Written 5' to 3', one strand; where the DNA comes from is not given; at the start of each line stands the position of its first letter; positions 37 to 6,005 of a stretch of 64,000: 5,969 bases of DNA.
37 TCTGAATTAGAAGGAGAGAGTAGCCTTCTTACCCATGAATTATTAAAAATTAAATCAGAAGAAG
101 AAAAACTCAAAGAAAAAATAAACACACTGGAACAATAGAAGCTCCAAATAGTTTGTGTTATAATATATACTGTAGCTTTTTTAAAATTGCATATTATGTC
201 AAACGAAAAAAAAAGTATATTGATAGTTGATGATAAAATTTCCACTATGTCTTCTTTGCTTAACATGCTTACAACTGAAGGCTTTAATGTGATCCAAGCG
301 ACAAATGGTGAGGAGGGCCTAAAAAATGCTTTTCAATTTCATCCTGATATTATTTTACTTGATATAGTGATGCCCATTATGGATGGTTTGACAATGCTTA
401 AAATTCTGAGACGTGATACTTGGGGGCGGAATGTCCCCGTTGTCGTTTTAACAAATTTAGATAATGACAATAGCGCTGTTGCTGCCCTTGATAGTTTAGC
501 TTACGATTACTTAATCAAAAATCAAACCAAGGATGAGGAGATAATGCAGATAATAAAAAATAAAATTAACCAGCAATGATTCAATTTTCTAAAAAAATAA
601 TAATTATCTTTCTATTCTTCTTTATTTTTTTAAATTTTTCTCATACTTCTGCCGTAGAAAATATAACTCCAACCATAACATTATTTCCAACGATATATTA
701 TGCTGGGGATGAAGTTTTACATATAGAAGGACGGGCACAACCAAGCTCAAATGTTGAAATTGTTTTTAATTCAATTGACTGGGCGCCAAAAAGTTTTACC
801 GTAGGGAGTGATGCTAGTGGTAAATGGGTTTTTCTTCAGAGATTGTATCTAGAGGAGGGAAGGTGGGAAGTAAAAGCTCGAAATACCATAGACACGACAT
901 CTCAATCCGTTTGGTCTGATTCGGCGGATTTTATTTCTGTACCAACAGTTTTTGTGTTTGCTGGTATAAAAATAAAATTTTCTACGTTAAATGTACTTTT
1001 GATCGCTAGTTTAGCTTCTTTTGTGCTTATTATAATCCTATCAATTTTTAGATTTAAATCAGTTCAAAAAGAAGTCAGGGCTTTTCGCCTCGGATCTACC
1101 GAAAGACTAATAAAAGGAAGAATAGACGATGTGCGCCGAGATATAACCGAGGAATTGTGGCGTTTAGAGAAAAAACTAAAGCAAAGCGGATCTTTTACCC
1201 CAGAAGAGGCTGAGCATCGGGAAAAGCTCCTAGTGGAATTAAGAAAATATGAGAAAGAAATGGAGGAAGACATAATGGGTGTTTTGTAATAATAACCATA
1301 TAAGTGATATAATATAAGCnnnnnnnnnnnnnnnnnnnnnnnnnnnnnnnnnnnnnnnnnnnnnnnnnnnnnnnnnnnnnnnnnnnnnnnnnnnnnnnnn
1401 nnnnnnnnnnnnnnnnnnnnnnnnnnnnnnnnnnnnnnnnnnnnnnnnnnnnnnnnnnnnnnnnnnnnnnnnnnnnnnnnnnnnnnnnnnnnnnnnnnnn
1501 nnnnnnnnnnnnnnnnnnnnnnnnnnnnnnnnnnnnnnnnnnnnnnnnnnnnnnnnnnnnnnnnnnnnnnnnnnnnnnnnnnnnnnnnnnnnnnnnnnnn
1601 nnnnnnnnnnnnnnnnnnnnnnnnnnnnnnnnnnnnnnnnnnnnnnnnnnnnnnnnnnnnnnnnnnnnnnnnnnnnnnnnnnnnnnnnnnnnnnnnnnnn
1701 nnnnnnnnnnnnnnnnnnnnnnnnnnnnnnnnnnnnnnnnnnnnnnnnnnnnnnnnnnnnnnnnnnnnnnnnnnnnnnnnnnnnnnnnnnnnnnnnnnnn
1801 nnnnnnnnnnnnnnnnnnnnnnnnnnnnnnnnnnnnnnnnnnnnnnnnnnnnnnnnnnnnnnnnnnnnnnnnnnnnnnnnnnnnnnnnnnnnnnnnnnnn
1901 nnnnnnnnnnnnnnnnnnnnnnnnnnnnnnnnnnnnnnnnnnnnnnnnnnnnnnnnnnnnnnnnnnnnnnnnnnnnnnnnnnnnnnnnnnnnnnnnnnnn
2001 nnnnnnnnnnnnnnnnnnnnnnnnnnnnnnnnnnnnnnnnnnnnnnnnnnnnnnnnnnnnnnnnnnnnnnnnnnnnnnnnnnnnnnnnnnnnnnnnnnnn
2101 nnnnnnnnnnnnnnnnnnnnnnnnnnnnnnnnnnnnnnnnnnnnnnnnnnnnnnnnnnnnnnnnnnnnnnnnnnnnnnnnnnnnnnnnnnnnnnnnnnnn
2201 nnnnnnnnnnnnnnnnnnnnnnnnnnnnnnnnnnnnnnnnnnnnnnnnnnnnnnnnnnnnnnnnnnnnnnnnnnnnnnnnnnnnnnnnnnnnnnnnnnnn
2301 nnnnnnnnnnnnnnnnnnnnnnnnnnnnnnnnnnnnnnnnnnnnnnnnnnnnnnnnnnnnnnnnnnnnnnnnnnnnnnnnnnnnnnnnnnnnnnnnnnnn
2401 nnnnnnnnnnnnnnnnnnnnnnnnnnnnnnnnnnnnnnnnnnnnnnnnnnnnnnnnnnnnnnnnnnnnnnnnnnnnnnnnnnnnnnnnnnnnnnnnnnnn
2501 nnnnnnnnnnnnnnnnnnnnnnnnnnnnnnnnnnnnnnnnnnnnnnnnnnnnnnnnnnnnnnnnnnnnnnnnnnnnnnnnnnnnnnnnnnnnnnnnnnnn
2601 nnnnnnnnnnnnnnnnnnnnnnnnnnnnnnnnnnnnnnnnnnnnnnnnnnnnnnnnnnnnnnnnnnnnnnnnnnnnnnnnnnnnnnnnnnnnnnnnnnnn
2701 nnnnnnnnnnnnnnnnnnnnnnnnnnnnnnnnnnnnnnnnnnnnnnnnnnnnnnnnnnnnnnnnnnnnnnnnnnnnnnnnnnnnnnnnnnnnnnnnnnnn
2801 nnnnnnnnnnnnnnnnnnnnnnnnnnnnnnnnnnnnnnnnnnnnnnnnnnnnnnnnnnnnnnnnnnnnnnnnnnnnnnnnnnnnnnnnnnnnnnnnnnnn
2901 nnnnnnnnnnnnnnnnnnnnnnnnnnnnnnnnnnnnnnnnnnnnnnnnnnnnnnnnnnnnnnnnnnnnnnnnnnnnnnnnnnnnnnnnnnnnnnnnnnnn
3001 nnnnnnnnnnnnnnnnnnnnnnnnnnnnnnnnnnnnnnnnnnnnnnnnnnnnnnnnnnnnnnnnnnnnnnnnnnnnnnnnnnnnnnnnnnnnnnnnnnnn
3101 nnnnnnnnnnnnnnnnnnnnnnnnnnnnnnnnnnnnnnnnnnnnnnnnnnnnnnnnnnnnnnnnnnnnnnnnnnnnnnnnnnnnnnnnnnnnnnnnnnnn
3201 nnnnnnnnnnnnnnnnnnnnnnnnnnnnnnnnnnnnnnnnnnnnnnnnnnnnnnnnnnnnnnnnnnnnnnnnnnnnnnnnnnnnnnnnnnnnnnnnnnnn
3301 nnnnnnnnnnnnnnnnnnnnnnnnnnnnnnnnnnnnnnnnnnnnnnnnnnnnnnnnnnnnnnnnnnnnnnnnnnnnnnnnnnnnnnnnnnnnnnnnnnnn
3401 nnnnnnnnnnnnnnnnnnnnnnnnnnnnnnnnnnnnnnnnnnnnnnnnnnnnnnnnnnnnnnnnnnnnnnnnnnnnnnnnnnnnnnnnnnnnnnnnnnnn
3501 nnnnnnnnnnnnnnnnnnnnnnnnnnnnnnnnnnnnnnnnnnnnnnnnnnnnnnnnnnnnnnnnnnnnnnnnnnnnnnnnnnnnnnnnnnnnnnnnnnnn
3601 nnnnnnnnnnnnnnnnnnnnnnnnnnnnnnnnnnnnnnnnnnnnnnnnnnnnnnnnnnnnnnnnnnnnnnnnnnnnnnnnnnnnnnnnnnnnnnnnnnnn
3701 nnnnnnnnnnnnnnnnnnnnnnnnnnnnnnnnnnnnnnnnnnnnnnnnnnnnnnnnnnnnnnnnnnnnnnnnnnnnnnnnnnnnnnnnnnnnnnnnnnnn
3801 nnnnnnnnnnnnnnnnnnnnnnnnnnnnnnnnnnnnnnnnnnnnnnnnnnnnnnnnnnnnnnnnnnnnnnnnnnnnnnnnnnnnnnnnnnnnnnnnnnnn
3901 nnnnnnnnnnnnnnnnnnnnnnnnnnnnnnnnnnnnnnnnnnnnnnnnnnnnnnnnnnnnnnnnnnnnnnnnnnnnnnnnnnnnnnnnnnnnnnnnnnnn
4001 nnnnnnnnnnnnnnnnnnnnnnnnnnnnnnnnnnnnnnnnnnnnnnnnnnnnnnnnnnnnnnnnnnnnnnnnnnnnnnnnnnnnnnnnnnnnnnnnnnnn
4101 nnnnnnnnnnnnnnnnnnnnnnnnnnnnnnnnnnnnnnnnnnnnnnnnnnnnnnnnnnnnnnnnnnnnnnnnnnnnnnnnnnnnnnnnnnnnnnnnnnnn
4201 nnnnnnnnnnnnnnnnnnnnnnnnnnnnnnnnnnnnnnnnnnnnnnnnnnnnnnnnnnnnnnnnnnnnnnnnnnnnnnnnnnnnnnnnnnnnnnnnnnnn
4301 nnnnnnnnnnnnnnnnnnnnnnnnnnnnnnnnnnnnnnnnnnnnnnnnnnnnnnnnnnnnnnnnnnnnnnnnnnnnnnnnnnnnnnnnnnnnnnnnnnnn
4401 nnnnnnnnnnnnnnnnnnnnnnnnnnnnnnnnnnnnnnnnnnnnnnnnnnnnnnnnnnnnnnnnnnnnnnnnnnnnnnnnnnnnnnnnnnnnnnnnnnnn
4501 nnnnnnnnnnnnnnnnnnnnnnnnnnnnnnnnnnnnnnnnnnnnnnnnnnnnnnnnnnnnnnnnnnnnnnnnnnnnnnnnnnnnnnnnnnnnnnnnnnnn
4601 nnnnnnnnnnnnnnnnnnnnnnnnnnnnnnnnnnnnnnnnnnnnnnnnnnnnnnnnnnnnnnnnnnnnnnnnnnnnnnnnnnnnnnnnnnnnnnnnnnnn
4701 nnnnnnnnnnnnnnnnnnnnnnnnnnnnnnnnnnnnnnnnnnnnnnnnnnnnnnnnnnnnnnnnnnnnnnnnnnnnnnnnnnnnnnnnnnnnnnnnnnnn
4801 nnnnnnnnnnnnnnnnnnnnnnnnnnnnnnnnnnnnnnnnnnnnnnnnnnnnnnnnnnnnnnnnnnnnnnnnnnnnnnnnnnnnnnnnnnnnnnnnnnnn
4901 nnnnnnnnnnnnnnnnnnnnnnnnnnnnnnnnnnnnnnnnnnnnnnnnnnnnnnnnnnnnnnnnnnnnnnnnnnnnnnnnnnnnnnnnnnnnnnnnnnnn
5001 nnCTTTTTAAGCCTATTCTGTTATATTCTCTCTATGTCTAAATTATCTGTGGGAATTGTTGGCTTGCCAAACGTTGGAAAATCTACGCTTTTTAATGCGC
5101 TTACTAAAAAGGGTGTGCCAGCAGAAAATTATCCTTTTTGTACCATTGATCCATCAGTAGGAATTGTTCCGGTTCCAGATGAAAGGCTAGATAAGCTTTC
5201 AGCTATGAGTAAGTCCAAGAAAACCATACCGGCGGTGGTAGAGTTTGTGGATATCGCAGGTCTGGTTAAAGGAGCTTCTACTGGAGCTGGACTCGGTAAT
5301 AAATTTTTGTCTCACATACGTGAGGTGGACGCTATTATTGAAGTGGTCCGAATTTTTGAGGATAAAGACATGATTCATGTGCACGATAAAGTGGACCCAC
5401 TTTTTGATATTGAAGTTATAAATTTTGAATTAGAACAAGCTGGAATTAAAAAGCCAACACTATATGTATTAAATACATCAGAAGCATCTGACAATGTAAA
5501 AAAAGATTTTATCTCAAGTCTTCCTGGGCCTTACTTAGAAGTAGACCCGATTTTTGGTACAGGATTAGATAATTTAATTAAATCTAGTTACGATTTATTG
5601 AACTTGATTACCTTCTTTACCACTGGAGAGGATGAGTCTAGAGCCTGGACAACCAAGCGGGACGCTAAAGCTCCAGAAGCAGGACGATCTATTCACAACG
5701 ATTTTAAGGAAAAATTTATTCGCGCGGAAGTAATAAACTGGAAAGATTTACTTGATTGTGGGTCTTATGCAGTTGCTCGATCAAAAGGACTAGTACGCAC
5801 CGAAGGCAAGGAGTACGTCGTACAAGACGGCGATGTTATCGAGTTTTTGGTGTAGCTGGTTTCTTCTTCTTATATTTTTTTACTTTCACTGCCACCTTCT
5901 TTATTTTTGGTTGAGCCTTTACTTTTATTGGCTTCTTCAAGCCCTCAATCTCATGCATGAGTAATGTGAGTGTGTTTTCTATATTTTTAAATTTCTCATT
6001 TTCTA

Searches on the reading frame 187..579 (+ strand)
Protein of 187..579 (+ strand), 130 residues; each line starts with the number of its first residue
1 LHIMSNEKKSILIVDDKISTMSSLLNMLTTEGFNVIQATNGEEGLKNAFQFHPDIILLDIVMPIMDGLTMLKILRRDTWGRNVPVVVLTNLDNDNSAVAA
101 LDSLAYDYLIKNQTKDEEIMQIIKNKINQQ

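Call 52: search_protein_families(library=pfam, proteins=[window:187-579:+], max_evalue=0.0001)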
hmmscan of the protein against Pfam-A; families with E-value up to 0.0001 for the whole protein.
window:187-579:+ (130 aa): 1 family
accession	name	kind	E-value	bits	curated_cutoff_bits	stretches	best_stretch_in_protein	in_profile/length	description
PF00072.30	Response_reg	-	7.7e-24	84.4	30.2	1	11-123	1-110/111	Response regulator receiver domain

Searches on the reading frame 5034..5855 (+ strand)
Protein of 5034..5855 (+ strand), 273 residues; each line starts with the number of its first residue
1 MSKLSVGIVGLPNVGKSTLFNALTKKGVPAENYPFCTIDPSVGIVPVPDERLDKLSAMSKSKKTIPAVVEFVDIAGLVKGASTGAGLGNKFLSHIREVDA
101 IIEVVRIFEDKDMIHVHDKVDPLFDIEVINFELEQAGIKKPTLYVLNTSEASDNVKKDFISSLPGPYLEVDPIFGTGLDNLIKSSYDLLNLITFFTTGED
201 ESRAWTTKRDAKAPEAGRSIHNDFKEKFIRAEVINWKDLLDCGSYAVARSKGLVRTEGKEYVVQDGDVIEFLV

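Call 52: search_protein_families(library=pfam, proteins=[window:5034-5855:+], max_evalue=0.0001)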
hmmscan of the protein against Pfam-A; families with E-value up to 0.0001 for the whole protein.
window:5034-5855:+ (273 aa): 3 families
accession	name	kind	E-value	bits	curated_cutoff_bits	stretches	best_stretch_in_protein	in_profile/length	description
PF06071.19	YchF-GTPase_C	-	1e-32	112.5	27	1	191-272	1-82/84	Protein of unknown function (DUF933)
PF01926.29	MMR_HSR1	-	6.1e-22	78.3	21.9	1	6-147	2-112/113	50S ribosome-binding GTPase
PF02421.24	FeoB_N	-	2.4e-07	30.8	27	1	6-46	3-43/156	Ferrous iron transport protein B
